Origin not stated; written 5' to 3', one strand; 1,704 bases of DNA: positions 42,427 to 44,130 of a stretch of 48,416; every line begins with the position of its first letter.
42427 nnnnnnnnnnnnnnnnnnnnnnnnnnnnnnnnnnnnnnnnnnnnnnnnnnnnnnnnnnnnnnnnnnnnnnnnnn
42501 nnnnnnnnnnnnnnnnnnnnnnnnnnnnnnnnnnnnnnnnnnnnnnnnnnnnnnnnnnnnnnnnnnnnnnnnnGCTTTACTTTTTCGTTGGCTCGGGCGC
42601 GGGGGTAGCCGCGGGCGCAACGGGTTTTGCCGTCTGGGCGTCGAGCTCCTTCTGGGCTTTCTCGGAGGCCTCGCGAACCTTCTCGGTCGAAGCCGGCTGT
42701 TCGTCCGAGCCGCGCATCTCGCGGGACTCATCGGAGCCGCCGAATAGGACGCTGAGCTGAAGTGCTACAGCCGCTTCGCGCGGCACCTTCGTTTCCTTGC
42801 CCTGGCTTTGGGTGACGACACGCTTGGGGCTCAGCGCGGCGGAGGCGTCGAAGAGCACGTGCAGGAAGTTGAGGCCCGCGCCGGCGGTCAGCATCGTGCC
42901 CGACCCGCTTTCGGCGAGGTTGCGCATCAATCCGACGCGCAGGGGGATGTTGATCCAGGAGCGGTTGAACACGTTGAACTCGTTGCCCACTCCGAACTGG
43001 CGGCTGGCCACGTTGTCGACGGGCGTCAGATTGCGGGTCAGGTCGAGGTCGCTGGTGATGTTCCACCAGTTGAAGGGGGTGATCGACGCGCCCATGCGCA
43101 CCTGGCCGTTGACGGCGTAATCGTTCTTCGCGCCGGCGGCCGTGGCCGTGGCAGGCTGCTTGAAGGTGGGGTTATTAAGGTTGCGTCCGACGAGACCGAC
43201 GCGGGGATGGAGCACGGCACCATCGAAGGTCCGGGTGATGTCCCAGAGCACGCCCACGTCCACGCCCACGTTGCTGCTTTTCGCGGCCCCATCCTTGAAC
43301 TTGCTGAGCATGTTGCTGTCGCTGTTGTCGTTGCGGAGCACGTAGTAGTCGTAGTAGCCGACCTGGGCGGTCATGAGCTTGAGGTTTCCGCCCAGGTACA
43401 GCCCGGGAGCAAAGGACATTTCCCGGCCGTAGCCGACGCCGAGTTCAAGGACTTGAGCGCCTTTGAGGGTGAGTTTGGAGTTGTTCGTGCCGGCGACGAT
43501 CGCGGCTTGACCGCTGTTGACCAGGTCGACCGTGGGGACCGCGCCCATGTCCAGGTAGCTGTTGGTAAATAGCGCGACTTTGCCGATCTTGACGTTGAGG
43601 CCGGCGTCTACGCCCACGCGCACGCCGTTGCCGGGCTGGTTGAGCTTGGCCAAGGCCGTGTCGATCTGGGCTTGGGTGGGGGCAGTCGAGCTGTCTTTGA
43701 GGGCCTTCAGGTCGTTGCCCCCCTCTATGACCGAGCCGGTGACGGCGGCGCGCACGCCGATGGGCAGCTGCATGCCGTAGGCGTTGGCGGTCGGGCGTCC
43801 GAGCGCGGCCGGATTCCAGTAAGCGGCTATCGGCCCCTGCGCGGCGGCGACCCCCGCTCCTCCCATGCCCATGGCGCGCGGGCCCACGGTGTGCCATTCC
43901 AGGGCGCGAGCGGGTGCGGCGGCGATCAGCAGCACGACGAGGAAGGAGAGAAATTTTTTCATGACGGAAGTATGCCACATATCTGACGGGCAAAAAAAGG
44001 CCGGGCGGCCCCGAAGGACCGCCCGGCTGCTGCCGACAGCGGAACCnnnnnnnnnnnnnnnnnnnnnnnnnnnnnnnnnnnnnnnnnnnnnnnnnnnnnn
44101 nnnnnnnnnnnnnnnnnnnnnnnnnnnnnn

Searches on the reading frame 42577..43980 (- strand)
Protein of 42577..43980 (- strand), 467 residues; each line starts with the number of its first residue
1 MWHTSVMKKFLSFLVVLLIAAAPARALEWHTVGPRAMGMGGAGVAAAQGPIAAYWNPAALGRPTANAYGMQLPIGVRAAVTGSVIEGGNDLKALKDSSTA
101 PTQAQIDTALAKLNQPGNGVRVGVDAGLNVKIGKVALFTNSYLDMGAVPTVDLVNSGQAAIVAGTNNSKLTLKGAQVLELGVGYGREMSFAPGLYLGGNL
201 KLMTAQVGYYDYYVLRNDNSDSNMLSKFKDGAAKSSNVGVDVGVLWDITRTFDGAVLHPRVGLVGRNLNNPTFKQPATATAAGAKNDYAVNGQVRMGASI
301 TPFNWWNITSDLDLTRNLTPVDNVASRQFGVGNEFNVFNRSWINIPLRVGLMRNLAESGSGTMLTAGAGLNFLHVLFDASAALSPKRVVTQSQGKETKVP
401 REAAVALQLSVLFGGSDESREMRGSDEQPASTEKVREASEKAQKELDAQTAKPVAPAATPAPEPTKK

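Call 62: search_protein_families(library=pfam, proteins=[window:42577-43980:-], max_evalue=0.00001)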
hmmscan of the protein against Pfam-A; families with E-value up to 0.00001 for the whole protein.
window:42577-43980:- (467 aa): 1 family
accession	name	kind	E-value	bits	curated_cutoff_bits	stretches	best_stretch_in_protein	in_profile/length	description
PF13729.12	TraF_2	-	2.5e-28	99.5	25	1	54-313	2-264/264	F plasmid transfer operon, TraF, protein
